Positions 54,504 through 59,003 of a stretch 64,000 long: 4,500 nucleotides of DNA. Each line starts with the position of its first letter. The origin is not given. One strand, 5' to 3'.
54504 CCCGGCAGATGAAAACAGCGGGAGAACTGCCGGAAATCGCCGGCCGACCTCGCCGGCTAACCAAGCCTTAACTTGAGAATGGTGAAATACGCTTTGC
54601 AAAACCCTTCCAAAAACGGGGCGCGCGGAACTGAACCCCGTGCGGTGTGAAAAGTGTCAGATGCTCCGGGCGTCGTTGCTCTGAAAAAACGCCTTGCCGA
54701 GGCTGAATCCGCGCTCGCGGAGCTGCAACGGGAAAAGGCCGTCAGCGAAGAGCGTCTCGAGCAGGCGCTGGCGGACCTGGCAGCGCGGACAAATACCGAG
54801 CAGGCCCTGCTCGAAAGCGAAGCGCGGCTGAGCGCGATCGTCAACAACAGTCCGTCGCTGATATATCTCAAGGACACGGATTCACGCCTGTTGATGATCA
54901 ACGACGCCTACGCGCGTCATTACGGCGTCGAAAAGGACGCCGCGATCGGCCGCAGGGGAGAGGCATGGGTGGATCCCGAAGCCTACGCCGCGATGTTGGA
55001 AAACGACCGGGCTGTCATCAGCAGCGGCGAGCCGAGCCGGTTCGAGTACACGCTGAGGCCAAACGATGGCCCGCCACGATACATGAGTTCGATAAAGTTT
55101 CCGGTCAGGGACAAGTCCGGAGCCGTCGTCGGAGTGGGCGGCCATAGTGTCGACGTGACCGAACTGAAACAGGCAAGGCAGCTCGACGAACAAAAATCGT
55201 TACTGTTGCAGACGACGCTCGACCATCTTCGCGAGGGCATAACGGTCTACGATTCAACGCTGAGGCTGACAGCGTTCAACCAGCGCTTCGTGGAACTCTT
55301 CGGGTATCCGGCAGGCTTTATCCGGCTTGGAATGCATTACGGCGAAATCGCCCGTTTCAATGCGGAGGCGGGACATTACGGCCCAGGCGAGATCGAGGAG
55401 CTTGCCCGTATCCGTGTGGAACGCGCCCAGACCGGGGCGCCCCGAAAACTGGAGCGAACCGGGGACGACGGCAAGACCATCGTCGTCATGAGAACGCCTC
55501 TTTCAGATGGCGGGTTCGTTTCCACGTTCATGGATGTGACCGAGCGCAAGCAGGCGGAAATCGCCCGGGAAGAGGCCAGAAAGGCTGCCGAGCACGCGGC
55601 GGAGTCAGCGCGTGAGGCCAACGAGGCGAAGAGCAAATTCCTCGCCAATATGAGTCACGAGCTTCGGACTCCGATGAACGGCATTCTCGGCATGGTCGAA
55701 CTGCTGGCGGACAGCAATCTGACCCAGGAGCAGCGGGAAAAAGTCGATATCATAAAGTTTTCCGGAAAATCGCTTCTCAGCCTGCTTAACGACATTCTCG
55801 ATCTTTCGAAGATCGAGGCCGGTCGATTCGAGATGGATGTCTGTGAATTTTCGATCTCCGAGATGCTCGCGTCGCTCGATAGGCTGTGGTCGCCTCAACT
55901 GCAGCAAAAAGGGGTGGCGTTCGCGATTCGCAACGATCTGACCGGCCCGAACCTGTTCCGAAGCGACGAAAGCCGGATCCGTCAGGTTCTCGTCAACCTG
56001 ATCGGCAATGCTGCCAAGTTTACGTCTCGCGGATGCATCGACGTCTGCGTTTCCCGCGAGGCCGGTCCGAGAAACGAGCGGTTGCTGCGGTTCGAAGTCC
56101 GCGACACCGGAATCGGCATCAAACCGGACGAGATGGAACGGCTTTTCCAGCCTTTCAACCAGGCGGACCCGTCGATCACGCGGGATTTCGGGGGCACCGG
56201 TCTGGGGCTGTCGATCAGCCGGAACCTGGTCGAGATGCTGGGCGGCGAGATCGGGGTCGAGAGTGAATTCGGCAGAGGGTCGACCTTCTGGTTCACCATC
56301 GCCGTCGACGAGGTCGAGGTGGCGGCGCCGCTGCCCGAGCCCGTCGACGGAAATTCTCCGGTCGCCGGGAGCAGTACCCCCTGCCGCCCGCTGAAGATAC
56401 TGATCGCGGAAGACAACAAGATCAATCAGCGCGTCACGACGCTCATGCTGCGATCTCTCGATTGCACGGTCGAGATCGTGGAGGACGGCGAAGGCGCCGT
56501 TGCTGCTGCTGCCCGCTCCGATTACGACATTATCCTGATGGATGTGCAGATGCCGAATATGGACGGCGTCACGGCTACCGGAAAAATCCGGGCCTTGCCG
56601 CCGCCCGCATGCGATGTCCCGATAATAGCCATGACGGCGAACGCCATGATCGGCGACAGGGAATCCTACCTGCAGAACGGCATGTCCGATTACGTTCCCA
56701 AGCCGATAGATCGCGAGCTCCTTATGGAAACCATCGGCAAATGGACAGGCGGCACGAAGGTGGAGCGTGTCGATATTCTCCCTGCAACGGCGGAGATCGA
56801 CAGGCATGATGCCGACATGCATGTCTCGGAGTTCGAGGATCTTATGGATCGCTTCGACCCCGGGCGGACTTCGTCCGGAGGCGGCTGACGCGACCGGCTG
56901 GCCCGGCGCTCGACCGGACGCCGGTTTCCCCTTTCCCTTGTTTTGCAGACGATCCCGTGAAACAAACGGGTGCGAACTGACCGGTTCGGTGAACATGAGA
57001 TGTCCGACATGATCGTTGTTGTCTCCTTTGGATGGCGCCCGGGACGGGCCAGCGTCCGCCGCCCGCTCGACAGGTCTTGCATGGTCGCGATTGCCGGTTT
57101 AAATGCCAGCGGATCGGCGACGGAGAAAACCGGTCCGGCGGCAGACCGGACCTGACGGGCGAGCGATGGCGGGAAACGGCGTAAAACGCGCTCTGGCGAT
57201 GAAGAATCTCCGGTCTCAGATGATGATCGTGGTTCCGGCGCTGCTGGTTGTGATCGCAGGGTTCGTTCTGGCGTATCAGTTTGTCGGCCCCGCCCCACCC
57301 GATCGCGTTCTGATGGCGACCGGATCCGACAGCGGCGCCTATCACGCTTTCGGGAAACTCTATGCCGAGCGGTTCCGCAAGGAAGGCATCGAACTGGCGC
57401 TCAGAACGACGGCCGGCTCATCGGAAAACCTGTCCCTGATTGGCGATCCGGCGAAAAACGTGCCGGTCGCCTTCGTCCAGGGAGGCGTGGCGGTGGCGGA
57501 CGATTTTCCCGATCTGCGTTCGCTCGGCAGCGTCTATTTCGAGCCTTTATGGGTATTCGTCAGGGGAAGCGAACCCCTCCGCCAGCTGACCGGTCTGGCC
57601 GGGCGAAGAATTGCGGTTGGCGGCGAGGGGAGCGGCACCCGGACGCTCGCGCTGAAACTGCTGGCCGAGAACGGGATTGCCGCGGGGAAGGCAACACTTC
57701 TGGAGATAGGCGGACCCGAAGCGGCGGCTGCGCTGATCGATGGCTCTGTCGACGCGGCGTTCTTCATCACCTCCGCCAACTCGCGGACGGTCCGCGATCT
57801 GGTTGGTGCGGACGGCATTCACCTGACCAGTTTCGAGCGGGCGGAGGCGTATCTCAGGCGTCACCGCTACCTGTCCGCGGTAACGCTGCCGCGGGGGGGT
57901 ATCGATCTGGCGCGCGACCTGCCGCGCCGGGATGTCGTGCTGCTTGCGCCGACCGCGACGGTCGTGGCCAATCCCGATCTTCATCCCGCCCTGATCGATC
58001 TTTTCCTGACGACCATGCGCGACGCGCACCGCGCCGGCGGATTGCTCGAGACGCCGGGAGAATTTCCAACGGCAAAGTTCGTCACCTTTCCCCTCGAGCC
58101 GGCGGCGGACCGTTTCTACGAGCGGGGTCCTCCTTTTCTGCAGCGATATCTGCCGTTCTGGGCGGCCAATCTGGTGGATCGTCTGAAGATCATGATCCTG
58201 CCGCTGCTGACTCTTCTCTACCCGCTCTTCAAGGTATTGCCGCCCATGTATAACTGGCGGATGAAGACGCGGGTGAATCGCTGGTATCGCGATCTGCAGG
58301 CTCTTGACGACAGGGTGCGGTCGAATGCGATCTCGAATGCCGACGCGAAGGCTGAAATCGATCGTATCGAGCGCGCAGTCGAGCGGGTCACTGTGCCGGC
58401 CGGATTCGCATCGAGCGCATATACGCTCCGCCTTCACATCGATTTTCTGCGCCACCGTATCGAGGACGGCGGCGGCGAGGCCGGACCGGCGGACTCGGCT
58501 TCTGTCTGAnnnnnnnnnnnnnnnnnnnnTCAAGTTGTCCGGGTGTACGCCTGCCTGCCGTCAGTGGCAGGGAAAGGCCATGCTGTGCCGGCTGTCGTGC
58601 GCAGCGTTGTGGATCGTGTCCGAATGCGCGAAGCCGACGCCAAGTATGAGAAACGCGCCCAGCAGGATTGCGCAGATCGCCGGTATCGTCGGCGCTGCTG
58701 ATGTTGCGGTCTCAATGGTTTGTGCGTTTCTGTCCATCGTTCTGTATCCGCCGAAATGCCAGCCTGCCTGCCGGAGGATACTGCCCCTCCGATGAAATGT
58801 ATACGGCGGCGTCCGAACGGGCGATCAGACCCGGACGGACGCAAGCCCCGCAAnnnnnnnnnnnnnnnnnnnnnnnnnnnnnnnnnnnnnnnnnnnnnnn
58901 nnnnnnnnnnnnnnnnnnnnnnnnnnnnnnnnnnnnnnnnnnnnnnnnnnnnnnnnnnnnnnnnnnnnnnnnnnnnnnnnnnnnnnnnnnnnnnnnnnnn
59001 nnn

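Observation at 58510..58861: Unannotated 58-aa CbtB-like gene with no cbtA partner or B12 riboswitch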

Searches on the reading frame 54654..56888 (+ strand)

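Call 3: search_protein_families(library=pfam, proteins=[window:54654-56888:+], max_evalue=0.1)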
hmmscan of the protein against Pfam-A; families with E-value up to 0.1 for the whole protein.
window:54654-56888:+ (744 aa): 9 families
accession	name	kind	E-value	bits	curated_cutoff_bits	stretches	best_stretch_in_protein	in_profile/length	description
PF12860.13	PAS_7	-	4.9e-36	123.8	27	1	189-302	1-114/115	PAS fold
PF02518.31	HATPase_c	-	4e-29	101.7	26.4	1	438-551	2-109/111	Histidine kinase-, DNA gyrase B-, and HSP90-like ATPase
PF08448.16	PAS_4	-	3.6e-26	92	23.1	2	63-172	1-109/110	PAS fold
PF00072.30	Response_reg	-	5.4e-26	91.4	30.2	1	582-694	1-110/111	Response regulator receiver domain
PF00512.31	HisKA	-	1.5e-22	79.8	26.9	1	325-390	1-66/66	His Kinase A (phospho-acceptor) domain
PF13188.13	PAS_8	-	1.2e-11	44.4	21.8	2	57-110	1-54/65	PAS domain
PF13426.13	PAS_9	-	1.8e-09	38.3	27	1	70-170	4-103/103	PAS domain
PF00989.32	PAS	-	8.6e-09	35.8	22.6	1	58-162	2-107/113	PAS fold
PF08447.18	PAS_3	-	4.8e-05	24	25.6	1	81-161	3-85/89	PAS fold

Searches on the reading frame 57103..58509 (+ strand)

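Call 3: search_protein_families(library=pfam, proteins=[window:57103-58509:+], max_evalue=0.1)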
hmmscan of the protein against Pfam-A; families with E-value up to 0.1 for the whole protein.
window:57103-58509:+ (468 aa): 4 families
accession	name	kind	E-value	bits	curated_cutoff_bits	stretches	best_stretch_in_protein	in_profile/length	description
PF16868.10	NMT1_3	-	4e-19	69.8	27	1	71-301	1-243/289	NMT1-like family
PF09084.16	NMT1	-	7e-10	39.6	20.5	1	91-225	16-151/216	NMT1/THI5 like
PF12974.12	Phosphonate-bd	-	0.00092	19.1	27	1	150-229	88-170/242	ABC transporter, phosphonate, periplasmic substrate-binding protein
PF13379.11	NMT1_2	-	0.0026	18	24.7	1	167-235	123-192/252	NMT1-like family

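Call 4: search_protein_families(library=ncbifam, proteins=[window:57103-58509:+], max_evalue=0.1)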
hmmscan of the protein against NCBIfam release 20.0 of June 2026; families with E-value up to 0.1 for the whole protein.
window:57103-58509:+ (468 aa): 3 families
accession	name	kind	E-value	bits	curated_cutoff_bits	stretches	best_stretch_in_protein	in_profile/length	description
TIGR02122.1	TRAP_TAXI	subfamily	5.6e-21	74.7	84.35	1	43-298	6-271/320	TAXI family TRAP transporter solute-binding subunit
TIGR01728.1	SsuA_fam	subfamily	1.1e-07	31.3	163.5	1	151-223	87-158/290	aliphatic sulfonate ABC transporter substrate-binding protein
NF008588.0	PRK11553.1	subfamily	0.025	13.5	299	1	151-219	113-180/319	aliphatic sulfonate ABC transporter substrate-binding protein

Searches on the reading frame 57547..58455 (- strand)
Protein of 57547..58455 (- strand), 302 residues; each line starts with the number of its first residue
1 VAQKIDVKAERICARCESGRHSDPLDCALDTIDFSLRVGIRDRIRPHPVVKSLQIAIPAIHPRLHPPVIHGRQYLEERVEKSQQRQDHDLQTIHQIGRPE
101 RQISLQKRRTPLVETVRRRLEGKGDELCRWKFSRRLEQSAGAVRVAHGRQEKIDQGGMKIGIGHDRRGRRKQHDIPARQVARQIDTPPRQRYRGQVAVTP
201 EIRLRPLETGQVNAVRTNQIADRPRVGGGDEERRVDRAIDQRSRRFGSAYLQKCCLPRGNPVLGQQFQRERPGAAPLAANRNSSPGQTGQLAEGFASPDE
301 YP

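Call 13: search_protein_families(library=pfam, proteins=[window:57547-58455:-], max_evalue=1)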
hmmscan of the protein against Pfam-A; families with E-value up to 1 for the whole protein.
window:57547-58455:- (302 aa): 1 family
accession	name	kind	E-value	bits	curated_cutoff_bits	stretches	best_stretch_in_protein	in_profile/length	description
PF10495.14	PACT_coil_coil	-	0.069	14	25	1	70-109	14-54/77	Pericentrin-AKAP-450 domain of centrosomal targeting protein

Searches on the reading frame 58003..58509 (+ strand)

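Call 13: search_protein_families(library=pfam, proteins=[window:58003-58509:+], max_evalue=1)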
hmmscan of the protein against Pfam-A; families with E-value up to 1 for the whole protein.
window:58003-58509:+ (168 aa): 2 families
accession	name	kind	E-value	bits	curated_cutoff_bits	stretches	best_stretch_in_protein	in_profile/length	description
PF24481.2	CT398_CC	-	0.15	12.4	27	1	89-130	22-63/180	CT398-like coiled coil hairpin domain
PF17200.10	sCache_2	-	0.27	11.6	25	1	86-121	8-43/155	Single Cache domain 2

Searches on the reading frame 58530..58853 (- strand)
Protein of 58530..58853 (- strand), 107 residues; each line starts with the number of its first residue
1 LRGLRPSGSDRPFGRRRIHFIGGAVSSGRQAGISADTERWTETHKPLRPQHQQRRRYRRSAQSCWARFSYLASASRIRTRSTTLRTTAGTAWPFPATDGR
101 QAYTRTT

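Call 13: search_protein_families(library=pfam, proteins=[window:58530-58853:-], max_evalue=1)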
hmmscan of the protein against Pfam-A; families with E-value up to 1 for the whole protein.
window:58530-58853:- (107 aa): 0 families
